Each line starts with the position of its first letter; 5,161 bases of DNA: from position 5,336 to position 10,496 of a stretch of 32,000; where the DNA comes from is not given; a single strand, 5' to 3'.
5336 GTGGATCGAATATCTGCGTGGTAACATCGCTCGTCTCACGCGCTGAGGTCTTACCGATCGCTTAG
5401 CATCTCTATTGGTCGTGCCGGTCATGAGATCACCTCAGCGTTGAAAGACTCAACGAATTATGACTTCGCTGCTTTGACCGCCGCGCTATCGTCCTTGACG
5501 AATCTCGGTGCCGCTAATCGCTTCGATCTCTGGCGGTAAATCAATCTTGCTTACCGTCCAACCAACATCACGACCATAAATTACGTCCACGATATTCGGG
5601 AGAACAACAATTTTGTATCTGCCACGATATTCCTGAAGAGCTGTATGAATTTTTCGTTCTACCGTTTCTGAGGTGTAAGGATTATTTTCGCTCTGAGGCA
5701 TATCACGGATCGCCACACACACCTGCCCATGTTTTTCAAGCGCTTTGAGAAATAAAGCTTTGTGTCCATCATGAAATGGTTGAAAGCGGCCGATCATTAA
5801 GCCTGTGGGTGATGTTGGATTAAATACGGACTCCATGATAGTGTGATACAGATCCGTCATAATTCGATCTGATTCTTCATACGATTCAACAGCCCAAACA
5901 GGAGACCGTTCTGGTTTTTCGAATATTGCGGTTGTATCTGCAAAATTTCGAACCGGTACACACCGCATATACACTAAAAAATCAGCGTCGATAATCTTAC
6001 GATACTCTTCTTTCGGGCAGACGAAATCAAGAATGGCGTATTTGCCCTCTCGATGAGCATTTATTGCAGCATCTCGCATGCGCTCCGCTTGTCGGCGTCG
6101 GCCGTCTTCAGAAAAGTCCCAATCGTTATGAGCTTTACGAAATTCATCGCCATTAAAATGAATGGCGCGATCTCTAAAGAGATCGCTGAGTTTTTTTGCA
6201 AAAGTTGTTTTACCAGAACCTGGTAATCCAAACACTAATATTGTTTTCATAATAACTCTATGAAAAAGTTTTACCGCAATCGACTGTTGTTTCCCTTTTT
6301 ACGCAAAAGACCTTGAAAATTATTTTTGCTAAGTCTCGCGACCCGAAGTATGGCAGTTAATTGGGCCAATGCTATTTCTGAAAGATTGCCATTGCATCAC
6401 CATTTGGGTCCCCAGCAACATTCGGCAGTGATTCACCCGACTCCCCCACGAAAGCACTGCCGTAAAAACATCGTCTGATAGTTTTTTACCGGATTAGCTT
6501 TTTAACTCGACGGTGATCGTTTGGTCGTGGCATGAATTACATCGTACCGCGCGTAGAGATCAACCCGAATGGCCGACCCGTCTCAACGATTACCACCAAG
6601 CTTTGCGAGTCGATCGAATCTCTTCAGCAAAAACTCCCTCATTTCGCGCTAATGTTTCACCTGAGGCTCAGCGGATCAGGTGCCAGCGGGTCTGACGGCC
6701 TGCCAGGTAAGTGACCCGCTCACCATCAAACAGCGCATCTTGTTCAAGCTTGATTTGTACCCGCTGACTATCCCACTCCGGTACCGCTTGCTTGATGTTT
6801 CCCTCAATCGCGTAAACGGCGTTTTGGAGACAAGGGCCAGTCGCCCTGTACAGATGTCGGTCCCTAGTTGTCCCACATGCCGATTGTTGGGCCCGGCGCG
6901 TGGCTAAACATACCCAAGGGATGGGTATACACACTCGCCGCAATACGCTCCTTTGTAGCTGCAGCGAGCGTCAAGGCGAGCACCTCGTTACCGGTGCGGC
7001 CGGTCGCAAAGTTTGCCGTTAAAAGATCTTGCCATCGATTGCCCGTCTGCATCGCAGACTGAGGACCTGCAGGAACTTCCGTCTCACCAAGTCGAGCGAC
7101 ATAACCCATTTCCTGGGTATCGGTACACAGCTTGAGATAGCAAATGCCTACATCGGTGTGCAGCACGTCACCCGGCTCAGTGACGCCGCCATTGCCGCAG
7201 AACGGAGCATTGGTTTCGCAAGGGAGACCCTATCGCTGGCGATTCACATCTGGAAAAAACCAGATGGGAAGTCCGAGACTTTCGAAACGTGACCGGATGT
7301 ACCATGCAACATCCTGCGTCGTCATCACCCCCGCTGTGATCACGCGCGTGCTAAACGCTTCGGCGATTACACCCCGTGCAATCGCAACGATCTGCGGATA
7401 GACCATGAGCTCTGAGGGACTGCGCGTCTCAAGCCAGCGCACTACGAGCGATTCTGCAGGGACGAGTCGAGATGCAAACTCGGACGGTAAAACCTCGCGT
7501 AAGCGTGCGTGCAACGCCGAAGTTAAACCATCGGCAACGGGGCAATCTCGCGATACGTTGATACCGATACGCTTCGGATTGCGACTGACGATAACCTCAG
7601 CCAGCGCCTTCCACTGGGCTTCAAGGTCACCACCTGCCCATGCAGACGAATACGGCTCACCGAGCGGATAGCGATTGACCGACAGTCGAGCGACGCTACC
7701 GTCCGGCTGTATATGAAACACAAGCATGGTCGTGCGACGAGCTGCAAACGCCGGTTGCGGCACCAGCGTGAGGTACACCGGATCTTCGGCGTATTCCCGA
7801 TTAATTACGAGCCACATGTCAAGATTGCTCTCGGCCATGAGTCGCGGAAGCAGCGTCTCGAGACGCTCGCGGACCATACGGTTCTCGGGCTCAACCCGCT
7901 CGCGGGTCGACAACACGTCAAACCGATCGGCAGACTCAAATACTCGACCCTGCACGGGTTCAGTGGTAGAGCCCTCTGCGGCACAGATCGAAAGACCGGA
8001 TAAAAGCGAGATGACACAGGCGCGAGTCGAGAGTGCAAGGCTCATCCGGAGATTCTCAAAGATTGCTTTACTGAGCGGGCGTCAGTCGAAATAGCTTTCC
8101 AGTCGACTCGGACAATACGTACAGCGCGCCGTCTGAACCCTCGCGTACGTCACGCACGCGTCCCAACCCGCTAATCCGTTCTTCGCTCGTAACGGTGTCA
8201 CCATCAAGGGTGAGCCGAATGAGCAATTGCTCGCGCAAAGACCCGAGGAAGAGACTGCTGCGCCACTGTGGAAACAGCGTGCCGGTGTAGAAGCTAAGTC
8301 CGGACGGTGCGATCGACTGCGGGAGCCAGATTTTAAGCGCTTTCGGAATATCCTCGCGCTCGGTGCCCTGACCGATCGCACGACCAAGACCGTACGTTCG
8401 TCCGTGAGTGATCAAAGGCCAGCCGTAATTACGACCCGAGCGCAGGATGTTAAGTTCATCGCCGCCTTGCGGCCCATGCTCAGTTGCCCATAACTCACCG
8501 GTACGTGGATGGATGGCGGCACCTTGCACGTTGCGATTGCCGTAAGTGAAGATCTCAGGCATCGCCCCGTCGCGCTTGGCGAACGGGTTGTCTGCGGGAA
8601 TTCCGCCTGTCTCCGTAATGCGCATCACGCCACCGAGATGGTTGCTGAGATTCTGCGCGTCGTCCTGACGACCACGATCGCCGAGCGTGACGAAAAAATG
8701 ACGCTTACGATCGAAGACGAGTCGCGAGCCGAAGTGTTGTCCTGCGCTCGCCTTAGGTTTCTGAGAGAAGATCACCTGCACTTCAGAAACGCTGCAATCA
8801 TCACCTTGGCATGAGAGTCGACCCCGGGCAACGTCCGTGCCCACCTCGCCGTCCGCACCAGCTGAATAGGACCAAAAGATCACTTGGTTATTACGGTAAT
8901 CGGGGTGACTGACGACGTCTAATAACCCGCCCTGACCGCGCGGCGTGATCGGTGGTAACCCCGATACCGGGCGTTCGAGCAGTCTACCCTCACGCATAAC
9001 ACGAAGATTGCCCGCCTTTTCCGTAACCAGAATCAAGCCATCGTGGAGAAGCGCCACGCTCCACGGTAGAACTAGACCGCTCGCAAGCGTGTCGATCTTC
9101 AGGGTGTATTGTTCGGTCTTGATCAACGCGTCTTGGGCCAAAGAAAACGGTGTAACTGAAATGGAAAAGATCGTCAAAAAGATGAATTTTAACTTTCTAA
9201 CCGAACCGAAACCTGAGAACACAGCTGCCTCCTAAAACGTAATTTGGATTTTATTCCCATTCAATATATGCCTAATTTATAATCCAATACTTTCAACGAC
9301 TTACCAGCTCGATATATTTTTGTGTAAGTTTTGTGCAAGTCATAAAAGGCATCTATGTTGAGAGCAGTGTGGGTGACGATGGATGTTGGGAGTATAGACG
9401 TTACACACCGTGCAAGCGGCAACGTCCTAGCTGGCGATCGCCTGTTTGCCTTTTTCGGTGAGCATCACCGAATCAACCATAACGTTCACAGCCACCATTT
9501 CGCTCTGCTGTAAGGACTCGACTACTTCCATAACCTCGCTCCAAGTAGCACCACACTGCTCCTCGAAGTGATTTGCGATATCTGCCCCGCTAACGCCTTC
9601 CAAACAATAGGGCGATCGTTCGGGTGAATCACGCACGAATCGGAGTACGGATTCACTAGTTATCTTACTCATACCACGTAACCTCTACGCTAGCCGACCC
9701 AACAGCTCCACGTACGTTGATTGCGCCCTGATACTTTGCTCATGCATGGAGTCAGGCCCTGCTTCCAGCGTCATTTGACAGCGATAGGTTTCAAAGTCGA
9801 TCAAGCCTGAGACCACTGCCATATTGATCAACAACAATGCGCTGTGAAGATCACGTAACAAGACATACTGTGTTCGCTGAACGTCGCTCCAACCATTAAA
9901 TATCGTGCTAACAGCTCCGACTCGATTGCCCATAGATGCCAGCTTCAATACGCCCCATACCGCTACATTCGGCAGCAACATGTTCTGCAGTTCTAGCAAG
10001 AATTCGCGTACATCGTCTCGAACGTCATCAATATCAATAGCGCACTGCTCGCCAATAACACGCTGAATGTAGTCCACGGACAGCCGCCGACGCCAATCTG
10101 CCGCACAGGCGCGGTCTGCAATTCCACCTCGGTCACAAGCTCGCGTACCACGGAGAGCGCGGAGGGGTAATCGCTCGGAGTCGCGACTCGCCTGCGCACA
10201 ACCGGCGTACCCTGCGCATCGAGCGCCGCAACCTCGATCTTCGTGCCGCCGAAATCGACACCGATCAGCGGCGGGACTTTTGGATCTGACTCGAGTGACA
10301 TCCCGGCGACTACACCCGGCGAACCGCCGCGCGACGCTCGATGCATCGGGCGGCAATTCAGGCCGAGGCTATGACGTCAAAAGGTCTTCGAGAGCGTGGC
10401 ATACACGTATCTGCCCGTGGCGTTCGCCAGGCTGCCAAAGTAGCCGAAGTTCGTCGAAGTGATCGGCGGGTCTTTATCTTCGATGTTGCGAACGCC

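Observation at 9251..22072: The guaA 3' end is duplicated 12.8 kb away, bounding a composite island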

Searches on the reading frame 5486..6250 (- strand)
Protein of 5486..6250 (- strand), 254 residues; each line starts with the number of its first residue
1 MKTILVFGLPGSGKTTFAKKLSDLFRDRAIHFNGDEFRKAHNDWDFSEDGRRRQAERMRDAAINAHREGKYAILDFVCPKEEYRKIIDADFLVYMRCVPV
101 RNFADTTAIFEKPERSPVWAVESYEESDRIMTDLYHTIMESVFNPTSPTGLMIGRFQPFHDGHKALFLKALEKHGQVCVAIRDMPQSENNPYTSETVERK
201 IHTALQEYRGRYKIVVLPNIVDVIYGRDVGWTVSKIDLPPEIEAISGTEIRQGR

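Call 7: search_protein_families(library=pfam, proteins=[window:5486-6250:-], max_evalue=0.01)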
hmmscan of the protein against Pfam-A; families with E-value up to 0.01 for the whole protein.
window:5486-6250:- (254 aa): 13 families
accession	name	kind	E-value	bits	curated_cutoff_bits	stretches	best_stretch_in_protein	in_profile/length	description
PF13238.12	AAA_18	-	3e-07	31.4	29.4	1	4-98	1-100/128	AAA domain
PF01583.26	APS_kinase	-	3.1e-07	31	21.1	1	3-87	4-92/152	Adenylylsulphate kinase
PF13671.12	AAA_33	-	1.9e-06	28.7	27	1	4-84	2-85/143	AAA domain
PF06414.18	Zeta_toxin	-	1.9e-06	27.9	22.3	1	3-46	18-63/199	Zeta toxin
PF01467.32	CTP_transf_like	-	7.8e-06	26.6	21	1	152-193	2-45/133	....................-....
PF08433.16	KTI12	-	1.6e-05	25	22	1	1-57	1-60/271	Chromatin associated protein KTI12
PF13207.12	AAA_17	-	0.00012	22.8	27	1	7-67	1-66/136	AAA domain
PF00004.35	AAA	-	0.0013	19.6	21.2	1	4-59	1-51/131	ATPase family associated with various cellular activities (AAA)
PF13479.12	AAA_24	-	0.0016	18.8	27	1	3-47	4-43/195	AAA domain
PF13401.12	AAA_22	-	0.0025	18.6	27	1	4-33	8-40/130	AAA domain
PF00448.28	SRP54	-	0.0068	16.5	22.7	1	2-29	2-29/196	SRP54-type protein, GTPase domain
PF19975.5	DO-GTPase1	-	0.0068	16.1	27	0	5-36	1-32/271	Double-GTPase 1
PF01443.25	Viral_helicase1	-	0.0082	16.4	21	0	4-75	1-66/228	Viral superfamily 1 RNA helicase core domain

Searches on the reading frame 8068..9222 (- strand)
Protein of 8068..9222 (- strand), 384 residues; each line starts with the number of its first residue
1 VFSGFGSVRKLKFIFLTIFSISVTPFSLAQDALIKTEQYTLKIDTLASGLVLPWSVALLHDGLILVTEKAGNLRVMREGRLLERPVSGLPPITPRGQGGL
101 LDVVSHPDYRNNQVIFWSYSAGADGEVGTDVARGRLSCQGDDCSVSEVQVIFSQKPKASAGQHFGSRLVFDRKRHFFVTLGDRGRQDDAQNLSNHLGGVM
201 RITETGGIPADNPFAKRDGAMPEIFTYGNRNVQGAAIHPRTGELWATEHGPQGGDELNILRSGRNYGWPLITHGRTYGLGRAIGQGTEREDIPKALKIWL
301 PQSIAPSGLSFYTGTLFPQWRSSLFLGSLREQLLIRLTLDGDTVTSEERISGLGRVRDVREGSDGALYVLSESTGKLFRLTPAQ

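Call 6: search_protein_families(library=pfam, proteins=[window:8068-9222:-], max_evalue=0.01)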
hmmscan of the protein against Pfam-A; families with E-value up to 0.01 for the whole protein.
window:8068-9222:- (384 aa): 1 family
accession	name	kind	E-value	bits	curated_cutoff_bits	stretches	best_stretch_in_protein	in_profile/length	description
PF07995.17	GSDH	-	1e-119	400.2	25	1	52-379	3-332/332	Glucose / Sorbosone dehydrogenase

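Call 14: find_related_loci(query=window:8068-9222:-, collection=genome_contigs, flank=10000)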
Query window:8068-9222:- (384 aa) in genome_contigs; peptide patterns used: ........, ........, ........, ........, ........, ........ (x = any residue, [..] = any of these).
180 stretches matched a pattern; 16 encode a relative of the query (tblastn E <= 1e-3); 16 distinct loci.
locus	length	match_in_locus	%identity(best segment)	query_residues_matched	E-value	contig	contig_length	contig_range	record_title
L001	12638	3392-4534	88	1-381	0e+0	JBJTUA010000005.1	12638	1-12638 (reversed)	MAG: Gammaproteobacteria bacterium isolate samp_4445_VAMB_537 samp_4445_116285, whole genome shotgun sequence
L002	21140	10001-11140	80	5-384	0e+0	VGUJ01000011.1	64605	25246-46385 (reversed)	MAG: Gammaproteobacteria bacterium isolate M_DeepCast_100m_m2_072 M_DeepCast_100m_m2_072_Ga0194119_10000681, whole genom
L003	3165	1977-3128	78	1-384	0e+0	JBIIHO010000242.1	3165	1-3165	MAG: Steroidobacteraceae bacterium isolate ME2001-08-13pf_3300042453_group1_bin114 Rohwer_bin2468_scaffold_69410_c1, who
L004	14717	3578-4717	78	5-384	0e+0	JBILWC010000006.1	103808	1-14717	MAG: Steroidobacteraceae bacterium isolate ME2018-08-31_3300042380_group8_bin61 Rohwer_bin2484_scaffold_19_c1, whole gen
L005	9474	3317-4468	78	1-384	0e+0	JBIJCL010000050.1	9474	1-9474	MAG: Steroidobacteraceae bacterium isolate ME2006-08-18D11_3300042945_group2_bin293 Rohwer_bin2472_scaffold_10075_c1, wh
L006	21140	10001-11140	78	5-384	0e+0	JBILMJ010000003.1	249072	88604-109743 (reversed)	MAG: Steroidobacteraceae bacterium isolate ME2017-08-18_3300034012_group7_bin80 Rohwer_bin2483_scaffold_6_c1, whole geno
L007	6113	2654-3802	77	1-383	0e+0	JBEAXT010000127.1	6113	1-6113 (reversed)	MAG: Pseudomonadota bacterium isolate NASQAN2011_275_B_bin.56 scaffold_481038, whole genome shotgun sequence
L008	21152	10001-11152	75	1-384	0e+0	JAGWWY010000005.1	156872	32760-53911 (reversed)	MAG: Gammaproteobacteria bacterium isolate REEB454 contig-150_74, whole genome shotgun sequence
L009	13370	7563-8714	73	1-384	0e+0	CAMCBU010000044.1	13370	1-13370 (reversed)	MAG: Klebsiella pneumoniae isolate MaE-04nov19-196 genome assembly, contig: MaE-04nov19-C7238, whole genome shotgun sequ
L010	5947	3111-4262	74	1-384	0e+0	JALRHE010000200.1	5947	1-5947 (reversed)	MAG: Steroidobacteraceae bacterium isolate MYJ.12 MYJ_580189, whole genome shotgun sequence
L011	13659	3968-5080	72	13-384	0e+0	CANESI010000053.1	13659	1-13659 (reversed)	MAG: Caulobacteraceae bacterium isolate CE-Jul18-90 genome assembly, contig: CE-Jul18-C3693, whole genome shotgun sequen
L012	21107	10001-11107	71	15-384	4e-179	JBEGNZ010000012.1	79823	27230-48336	MAG: Pseudomonadota bacterium isolate NASQAN2016_178_A_bin.5 scaffold_000014, whole genome shotgun sequence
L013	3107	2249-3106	81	29-314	5e-167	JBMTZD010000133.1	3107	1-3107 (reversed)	MAG: Steroidobacteraceae bacterium isolate LKB_V6_S18_50percent_par_metabat.71 NODE_18273_length_3107_cov_9.815203, whol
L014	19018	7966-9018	47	34-384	3e-102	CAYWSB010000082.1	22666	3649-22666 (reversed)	MAG TPA_asm: uncultured Geminicoccaceae bacterium isolate SRP304446_co1_79 genome assembly, contig: NODE_1565_length_226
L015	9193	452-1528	43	26-384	8e-96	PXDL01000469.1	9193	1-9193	MAG: Balneolia bacterium isolate T3Sed10_333R1 T3-Sed10-C18927, whole genome shotgun sequence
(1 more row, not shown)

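Call 40: find_encoding_contigs(protein=window:8068-9222:-, flank=10000, max_places=8)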
Protein window:8068-9222:- (384 aa): 10 contigs read that carry it; 6 places shown.
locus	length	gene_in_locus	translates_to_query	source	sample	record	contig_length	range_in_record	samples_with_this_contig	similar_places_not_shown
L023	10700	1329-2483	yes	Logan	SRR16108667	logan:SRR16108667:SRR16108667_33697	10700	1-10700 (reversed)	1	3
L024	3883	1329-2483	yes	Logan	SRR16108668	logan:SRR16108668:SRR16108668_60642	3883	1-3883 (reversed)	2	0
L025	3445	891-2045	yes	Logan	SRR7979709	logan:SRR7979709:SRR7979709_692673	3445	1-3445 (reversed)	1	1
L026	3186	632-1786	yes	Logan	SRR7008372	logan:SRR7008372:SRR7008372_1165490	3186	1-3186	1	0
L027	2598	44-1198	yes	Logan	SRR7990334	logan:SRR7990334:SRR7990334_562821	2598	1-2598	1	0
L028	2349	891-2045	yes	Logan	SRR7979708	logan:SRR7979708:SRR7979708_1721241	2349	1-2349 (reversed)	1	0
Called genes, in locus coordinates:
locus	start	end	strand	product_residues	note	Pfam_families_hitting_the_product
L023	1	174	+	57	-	?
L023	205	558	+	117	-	PF00480:ROK (weak)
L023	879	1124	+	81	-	-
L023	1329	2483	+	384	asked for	PF07995:GSDH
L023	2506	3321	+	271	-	-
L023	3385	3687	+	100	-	-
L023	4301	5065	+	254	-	PF01583:APS_kinase (weak), PF06414:Zeta_toxin (weak), PF08433:KTI12 (faint), PF13238:AAA_18 (weak), PF13671:AAA_33 (weak), PF01467:CTP_transf_like (faint)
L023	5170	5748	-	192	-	PF04024:PspC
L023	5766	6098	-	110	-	PF03551:PadR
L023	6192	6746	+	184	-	PF03929:PepSY_TM (weak)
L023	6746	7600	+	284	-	PF01063:Aminotran_4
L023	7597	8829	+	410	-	PF00425:Chorismate_bind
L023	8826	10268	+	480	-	PF00939:Na_sulph_symp, PF03600:CitMHS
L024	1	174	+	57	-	?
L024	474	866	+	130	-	-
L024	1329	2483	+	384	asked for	PF07995:GSDH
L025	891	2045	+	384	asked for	PF07995:GSDH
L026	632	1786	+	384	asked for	PF07995:GSDH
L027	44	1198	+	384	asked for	PF07995:GSDH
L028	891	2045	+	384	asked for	PF07995:GSDH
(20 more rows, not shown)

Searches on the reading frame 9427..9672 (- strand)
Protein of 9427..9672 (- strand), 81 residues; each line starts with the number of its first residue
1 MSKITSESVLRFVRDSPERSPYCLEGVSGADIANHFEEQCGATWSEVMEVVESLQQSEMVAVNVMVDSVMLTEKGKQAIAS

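Call 6: search_protein_families(library=pfam, proteins=[window:9427-9672:-], max_evalue=0.01)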
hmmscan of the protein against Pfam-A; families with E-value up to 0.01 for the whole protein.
window:9427-9672:- (81 aa): 0 families

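Call 56: search_protein_families(library=phrogs, proteins=[window:9427-9672:-], max_evalue=0.01)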
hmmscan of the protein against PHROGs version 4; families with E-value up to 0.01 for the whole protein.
window:9427-9672:- (81 aa): 0 families

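Call 57: search_protein_families(library=ncbifam, proteins=[window:9427-9672:-], max_evalue=0.01)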
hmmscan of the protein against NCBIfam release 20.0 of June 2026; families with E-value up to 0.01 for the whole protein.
window:9427-9672:- (81 aa): 0 families

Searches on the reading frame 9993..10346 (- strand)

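Call 6: search_protein_families(library=pfam, proteins=[window:9993-10346:-], max_evalue=0.01)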
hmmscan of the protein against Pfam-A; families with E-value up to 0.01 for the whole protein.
window:9993-10346:- (117 aa): 2 families
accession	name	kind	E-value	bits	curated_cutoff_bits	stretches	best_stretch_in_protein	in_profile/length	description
PF00480.26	ROK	-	2.8e-06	27.5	22.9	1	28-87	2-63/294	ROK family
PF01869.26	BcrAD_BadFG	-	0.00058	19.9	31.5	1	28-78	1-59/271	BadF/BadG/BcrA/BcrD ATPase family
